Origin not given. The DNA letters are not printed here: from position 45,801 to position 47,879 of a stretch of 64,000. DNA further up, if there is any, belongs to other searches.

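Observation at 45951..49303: Two-gene GT-C (PMT/GT39-like + DUF2029-like) operon next to the array: candidate dedicated O-glycosylation system for the Ser linkers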

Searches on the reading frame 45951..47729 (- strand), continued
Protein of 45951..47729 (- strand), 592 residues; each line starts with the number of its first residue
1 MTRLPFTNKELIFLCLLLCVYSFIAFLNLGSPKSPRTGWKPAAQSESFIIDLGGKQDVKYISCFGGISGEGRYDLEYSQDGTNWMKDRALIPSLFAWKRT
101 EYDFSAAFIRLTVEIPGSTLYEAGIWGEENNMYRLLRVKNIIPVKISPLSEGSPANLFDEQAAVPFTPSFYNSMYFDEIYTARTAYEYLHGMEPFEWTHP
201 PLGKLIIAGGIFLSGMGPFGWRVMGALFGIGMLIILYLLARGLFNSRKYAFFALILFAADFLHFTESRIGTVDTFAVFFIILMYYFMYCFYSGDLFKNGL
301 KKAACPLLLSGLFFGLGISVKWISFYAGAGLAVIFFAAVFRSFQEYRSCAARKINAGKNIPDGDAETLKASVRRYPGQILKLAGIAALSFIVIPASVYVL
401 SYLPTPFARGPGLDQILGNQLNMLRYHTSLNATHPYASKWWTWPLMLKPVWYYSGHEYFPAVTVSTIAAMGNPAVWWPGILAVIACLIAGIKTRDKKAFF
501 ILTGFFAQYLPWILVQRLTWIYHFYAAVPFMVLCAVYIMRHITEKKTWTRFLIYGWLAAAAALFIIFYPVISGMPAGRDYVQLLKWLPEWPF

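Call 17: find_related_loci(query=A1, collection=genome_contigs, flank=10000)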
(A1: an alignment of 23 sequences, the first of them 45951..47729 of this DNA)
Query A1 (592 aa) in genome_contigs; peptide patterns used: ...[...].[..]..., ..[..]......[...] (x = any residue, [..] = any of these).
600 stretches matched a pattern (row limit reached: there are more); 595 encode a relative of the query (tblastn E <= 1e-3); the best 80 are kept; 80 distinct loci.
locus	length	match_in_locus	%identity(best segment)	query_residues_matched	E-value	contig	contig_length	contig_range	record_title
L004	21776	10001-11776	44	4-592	4e-160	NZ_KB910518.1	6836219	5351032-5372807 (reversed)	Paenibacillus sp. HW567 B212DRAFT_scaffold1.1, whole genome shotgun sequence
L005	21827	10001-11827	42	7-592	2e-158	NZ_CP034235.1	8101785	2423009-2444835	Paenibacillus psychroresistens strain ML311-T8 chromosome, complete genome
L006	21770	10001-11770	43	4-592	1e-156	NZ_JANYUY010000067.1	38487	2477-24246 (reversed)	Paenibacillus doosanensis strain CAU 1055 Scaffold65_1, whole genome shotgun sequence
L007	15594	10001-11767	44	9-592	5e-156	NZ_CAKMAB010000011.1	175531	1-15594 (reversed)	Paenibacillus pseudetheri strain CIP 111894, whole genome shotgun sequence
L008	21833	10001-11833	42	6-592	3e-155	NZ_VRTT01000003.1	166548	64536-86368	Paenibacillus sp. N3.4 NODE_3_length_166548_cov_8.75075_ID_5, whole genome shotgun sequence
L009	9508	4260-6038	42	3-592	5e-155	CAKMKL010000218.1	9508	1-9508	uncultured Paenibacillus sp. isolate OKU20 genome assembly, contig: MEGAHIT_co_assembly_000000006962, whole genome shotg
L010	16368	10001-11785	43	1-592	9e-153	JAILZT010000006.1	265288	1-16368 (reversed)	MAG: Paenibacillus sp. isolate HOT.CON.154 Contig6, whole genome shotgun sequence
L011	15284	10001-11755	42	8-592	1e-149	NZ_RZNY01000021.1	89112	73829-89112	Paenibacillus anaericanus strain DSM 15890 Scaffold21, whole genome shotgun sequence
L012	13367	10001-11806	41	7-592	4e-149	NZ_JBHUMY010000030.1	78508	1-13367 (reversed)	Paenibacillus thailandensis strain TISTR 1827 platanus_K_25_97_30, whole genome shotgun sequence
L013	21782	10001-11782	42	6-592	3e-149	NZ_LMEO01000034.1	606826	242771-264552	Paenibacillus sp. Root444D2 contig_4, whole genome shotgun sequence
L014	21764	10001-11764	40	6-592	2e-146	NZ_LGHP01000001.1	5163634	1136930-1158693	Bacillus sp. FJAT-28004 scaffold_0, whole genome shotgun sequence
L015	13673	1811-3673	39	6-592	8e-146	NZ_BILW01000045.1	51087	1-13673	Paenibacillus chondroitinus NBRC 15376 PCH02S_CON00045, whole genome shotgun sequence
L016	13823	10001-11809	41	6-592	1e-145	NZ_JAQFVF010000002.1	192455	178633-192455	Paenibacillus aestuarii strain CJ25 753, whole genome shotgun sequence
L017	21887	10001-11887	40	6-592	1e-145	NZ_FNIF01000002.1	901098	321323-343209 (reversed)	Paenibacillus sp. yr247, whole genome shotgun sequence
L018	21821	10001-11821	40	6-592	1e-144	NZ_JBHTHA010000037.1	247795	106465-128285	Paenibacillus sp. GCM10027628 strain CGMCC 1.60093 GCM70027628_78, whole genome shotgun sequence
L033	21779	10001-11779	40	2-592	1e-135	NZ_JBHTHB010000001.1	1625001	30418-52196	Paenibacillus sp. GCM10027627 strain CGMCC 1.60092 GCM70027627_8, whole genome shotgun sequence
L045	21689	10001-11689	39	6-592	3e-127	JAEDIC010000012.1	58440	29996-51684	MAG: Clostridia bacterium isolate MAG152 NODE_197_length_58440_cov_13.633707, whole genome shotgun sequence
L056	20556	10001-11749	36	7-590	6e-124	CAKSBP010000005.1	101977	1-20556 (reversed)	MAG: uncultured Clostridium sp. isolate REFINED_METABAT215_TOP10_CONTIGS_1500_ASSEMBLY_K77_MERGED__Hadza_MoBio_hadza-I-L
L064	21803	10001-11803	38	3-586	3e-122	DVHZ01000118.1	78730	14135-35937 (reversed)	MAG TPA_asm: Candidatus Excrementavichristensenella intestinipullorum isolate ChiGjej2B2-1688 ChiGjej2B2M5__C427689_L787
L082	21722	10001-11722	37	2-588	7e-119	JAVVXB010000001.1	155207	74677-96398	MAG: Clostridia bacterium isolate CGS10Y3-bin18 NODE_47_length_155207_cov_7.979382, whole genome shotgun sequence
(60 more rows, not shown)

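Call 29: search_protein_families(library=pfam, proteins=[L045:11708-12121:+, L056:11783-12727:+, L064:11760-13442:+, L033:13242-13922:+, L082:20391-21290:+, L004:7955-11779:+, L002:5799-6845:-, L002:7009-8454:-], max_evalue=0.001)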
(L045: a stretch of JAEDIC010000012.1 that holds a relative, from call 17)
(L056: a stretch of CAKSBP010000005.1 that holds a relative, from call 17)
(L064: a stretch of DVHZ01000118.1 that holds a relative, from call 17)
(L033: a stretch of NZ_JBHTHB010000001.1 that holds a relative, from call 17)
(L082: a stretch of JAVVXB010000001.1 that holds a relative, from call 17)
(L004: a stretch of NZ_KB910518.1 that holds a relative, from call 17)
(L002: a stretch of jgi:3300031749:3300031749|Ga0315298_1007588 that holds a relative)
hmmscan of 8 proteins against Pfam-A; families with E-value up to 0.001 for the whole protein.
L045:11708-12121:+ (137 aa): 1 family
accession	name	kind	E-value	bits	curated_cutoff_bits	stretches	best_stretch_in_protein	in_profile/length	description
PF04138.20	GtrA_DPMS_TM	-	6.1e-28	97.8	26.1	1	18-133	1-117/117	GtrA/DPMS, transmembrane domain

L056:11783-12727:+ (314 aa): 4 families
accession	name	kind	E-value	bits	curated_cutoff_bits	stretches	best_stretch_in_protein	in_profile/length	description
PF00535.33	Glycos_transf_2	-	1.8e-39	135.8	23.3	1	5-165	1-164/168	Glycosyl transferase family 2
PF13641.12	Glyco_tranf_2_3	-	1.4e-07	32.2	27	1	4-138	3-140/230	Glycosyltransferase like family 2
PF10111.15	Glyco_tranf_2_2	-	2.4e-07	31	27.3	1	5-96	1-92/276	Glycosyltransferase like family 2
PF13506.12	Glyco_transf_21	-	0.00055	19.9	21.7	0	77-163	22-112/174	Glycosyl transferase family 21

L064:11760-13442:+ (560 aa): 11 families
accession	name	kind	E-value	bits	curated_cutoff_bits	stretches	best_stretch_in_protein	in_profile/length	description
PF01078.27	Mg_chelatase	-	6.3e-94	313.6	20.3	1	244-446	1-203/207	Magnesium chelatase, subunit ChlI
PF13541.12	ChlI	-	1.6e-44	151.1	27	1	71-193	1-121/121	Subunit ChlI of Mg-chelatase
PF13335.12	Mg_chelatase_C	-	1.7e-31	109.1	26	1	457-552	2-94/94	Magnesium chelatase, subunit ChlI C-terminal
PF00493.29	MCM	-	1.9e-08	34.2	23.3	1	260-411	52-182/224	MCM P-loop domain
PF07728.20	AAA_5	-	9.7e-08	32.5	22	1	267-403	1-125/139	AAA domain (dynein-related subfamily)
PF00158.32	Sigma54_activat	-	3.6e-07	30.5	20.2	1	258-400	15-142/168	Sigma-54 interaction domain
PF13191.12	AAA_16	-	5.3e-05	24.2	32.6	1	256-370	14-153/167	AAA ATPase domain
PF07724.20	AAA_2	-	0.0001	22.8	27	1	267-380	5-106/166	AAA domain (Cdc48 subfamily)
PF00004.35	AAA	-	0.00016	22.5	21.2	0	268-378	1-97/131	ATPase family associated with various cellular activities (AAA)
PF05496.18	RuvB_N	-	0.00027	21.2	27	0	266-285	34-53/159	Holliday junction DNA helicase RuvB P-loop domain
PF05362.19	Lon_C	-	0.00044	20.3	21.1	1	121-200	102-179/205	Lon protease (S16) C-terminal proteolytic domain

L033:13242-13922:+ (226 aa): 1 family
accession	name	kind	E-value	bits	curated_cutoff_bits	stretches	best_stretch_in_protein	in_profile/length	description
PF04203.18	Sortase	-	5.6e-37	126.7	26.6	1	103-225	1-124/125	Sortase domain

L082:20391-21290:+ (299 aa): 1 family
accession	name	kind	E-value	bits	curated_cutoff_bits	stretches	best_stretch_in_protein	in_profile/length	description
PF07486.17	Hydrolase_2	-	1.6e-14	54.8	27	1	200-298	2-100/100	Cell Wall Hydrolase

L004:7955-11779:+ (1274 aa): 4 families
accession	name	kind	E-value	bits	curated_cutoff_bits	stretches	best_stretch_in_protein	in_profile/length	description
PF16192.10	PMT_4TMC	-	2.9e-23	82.8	32.4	1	1094-1272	2-202/202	C-terminal four TMM region of protein-O-mannosyltransferase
PF02366.24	PMT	-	1.2e-13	51.6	22.7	2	895-1081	79-237/245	Dolichyl-phosphate-mannose-protein mannosyltransferase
PF13231.12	PMT_2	-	1.9e-13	51.3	26.1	1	879-1021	2-132/160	Dolichyl-phosphate-mannose-protein mannosyltransferase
PF00754.31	F5_F8_type_C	-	7.4e-06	26.5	28.2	1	714-796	22-114/127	F5/8 type C domain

L002:5799-6845:- (348 aa): 1 family
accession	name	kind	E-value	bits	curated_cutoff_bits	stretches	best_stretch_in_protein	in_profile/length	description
PF13472.12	Lipase_GDSL_2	-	0.00051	21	32.9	0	112-327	1-176/178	GDSL-like Lipase/Acylhydrolase family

L002:7009-8454:- (481 aa): 1 family
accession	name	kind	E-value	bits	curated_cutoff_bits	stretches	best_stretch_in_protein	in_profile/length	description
PF01973.23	MptE-like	-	6.7e-19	68.7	34.6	1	180-318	20-169/171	6-hydroxymethylpterin diphosphokinase MptE-like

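Call 32: find_encoding_contigs(protein=P0004, flank=10000, max_places=2)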
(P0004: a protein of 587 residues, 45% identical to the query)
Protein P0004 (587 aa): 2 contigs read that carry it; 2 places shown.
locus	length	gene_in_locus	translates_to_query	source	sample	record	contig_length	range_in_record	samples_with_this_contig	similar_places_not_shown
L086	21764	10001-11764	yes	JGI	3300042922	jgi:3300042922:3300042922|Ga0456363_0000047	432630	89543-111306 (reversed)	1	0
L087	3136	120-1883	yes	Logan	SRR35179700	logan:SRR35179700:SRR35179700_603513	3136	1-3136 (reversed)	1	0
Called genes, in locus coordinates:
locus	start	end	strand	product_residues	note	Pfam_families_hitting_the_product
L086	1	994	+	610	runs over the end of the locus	PF02518:HATPase_c (weak), PF13589:HATPase_c_3, PF00183:HSP90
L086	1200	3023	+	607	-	PF04122:CW_binding_2, PF06347:SH3_4 (weak), PF08239:SH3_3, PF08924:Rv2525c_GlyHyd-like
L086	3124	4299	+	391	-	PF12671:Amidase_6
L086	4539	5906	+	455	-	PF00149:Metallophos, PF17839:CNP_C_terminal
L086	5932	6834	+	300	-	PF16138:DUF4846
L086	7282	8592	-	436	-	PF00092:VWA, PF25106:VWA_4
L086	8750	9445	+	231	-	PF04131:NanE, PF03060:NMO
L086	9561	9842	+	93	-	-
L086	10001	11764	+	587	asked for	PF13231:PMT_2, PF02366:PMT, PF16192:PMT_4TMC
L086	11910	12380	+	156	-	PF04073:tRNA_edit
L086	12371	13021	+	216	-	PF12464:Mac, PF00132:Hexapep, PF14602:Hexapep_2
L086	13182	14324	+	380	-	PF00083:Sugar_tr (faint), PF07690:MFS_1, PF05977:MFS_3, PF07690:MFS_1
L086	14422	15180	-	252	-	PF02525:Flavodoxin_2, PF03358:FMN_red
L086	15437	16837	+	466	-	PF00990:GGDEF, PF00563:EAL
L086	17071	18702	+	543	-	PF00072:Response_reg, PF17853:GGDEF_2 (faint), PF00165:HTH_AraC, PF12833:HTH_18, PF00165:HTH_AraC (weak)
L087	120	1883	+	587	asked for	PF13231:PMT_2, PF02366:PMT, PF16192:PMT_4TMC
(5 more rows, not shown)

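Call 39: search_solved_structures(query=A1, max_evalue=0.01)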
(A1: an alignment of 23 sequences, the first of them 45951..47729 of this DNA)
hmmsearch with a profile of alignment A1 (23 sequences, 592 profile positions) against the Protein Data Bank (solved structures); distinct sequences matched with E-value up to 0.01: 8.
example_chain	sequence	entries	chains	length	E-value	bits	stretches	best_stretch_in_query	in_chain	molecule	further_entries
9e61_A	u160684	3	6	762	2.5e-13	52.9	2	399-524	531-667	Dolichyl-phosphate-mannose--protein mannosyltransferase 4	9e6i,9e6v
6p25_A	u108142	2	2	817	1.2e-12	50.7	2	409-591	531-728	Dolichyl-phosphate-mannose--protein mannosyltransferase 1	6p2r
9i5k_A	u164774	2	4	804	2.7e-12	49.5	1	412-524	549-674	Dolichyl-phosphate-mannose--protein mannosyltransferase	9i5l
4a42_A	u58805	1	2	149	1.6e-05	27.2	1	36-127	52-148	ALPHA-N-ACETYLGLUCOSAMINIDASE FAMILY PROTEIN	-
6p25_B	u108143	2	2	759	0.00013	24.1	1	501-590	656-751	Dolichyl-phosphate-mannose--protein mannosyltransferase 2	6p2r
2vc9_A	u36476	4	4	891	0.0022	20.1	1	36-146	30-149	ALPHA-N-ACETYLGLUCOSAMINIDASE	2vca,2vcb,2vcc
7mfk_A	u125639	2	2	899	0.0022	20.1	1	36-146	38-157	Alpha-N-acetylglucosaminidase family protein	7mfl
4a4a_A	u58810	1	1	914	0.0023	20.1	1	36-146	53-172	ALPHA-N-ACETYLGLUCOSAMINIDASE FAMILY PROTEIN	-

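Call 52: find_encoding_contigs(protein=P0098, flank=6000, max_places=3)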
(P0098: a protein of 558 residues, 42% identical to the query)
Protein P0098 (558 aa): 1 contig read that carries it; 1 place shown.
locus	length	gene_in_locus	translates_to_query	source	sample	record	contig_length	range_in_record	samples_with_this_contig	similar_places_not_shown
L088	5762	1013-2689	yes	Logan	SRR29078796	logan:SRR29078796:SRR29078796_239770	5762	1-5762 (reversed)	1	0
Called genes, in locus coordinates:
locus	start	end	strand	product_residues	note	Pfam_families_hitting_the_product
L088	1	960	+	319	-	?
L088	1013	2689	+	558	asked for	PF02366:PMT, PF16192:PMT_4TMC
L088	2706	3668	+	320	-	PF00535:Glycos_transf_2, PF10111:Glyco_tranf_2_2, PF12804:NTP_transf_3 (faint), PF13641:Glyco_tranf_2_3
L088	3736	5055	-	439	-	PF03155:Alg6_Alg8 (weak), PF13231:PMT_2 (weak)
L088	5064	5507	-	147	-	PF04138:GtrA_DPMS_TM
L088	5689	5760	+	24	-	?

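Call 53: find_encoding_contigs(protein=P0070, flank=6000, max_places=3)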
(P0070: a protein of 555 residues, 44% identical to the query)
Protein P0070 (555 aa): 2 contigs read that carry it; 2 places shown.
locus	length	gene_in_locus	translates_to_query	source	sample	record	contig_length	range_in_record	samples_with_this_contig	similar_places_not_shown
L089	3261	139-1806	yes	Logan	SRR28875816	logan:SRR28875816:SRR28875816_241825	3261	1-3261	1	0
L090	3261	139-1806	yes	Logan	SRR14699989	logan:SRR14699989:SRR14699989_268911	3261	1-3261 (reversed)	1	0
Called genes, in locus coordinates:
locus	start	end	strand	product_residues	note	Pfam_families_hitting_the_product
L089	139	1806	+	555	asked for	PF00754:F5_F8_type_C (weak), PF13231:PMT_2, PF02366:PMT, PF16192:PMT_4TMC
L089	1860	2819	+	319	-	PF00535:Glycos_transf_2, PF10111:Glyco_tranf_2_2, PF13641:Glyco_tranf_2_3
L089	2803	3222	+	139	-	PF04138:GtrA_DPMS_TM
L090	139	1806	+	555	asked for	PF00754:F5_F8_type_C (weak), PF13231:PMT_2, PF02366:PMT, PF16192:PMT_4TMC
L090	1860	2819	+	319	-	PF00535:Glycos_transf_2, PF10111:Glyco_tranf_2_2, PF13641:Glyco_tranf_2_3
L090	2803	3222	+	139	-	PF04138:GtrA_DPMS_TM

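Call 55: predict_structure(alignment_id=A2)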
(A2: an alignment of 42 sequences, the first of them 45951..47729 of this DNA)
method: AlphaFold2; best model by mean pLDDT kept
length: 592 residues; sequences in the alignment: 42
mean_pLDDT: 91.1   pTM: 0.91
mean pLDDT of the five models: 91.1, 90.6, 90.5, 90.0, 89.2
residues with pLDDT >= 90: 421; 70-90: 147; 50-70: 23; < 50: 1
segments of 3 or more residues with pLDDT < 50: none
pLDDT, mean of each block of 10 residues (from residue 1): 77 96 94 92 96 96 84 96 95 91 96 93 94 93 96 95 91 86 89 82 94 91 96 98 96 98 94 96 98 87 94 97 94 97 91 69 78 91 96 95 82 80 77 72 87 82 91 96 98 97 97 75 91 98 96 98 96 93 91 79
secondary structure, 60 per line:
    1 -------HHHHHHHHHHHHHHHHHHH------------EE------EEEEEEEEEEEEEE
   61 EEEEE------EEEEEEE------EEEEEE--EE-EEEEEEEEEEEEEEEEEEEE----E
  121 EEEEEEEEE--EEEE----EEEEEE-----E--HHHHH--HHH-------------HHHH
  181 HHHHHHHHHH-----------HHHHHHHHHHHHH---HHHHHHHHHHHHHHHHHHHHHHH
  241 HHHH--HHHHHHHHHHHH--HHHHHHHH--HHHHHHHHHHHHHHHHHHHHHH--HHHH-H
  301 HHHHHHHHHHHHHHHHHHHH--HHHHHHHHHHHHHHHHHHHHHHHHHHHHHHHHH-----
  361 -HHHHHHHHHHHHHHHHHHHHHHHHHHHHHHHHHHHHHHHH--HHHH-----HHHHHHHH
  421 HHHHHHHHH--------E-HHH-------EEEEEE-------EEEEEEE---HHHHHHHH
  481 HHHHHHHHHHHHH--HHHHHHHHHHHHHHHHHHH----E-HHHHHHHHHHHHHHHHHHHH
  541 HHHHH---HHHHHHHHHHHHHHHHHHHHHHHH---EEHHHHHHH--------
elements in order: H8-26 E47-65 E72-78 E85-90 E96-115 E120-129 E132-135 E140-145 H154-158 H177-190 H202-214 H218-244 H247-258 H261-268 H271-292 H295-298 H300-320 H323-355 H362-401 H404-407 H413-429 E450-455 E463-469 H473-493 H496-514 H521-545 H549-572 H578-584
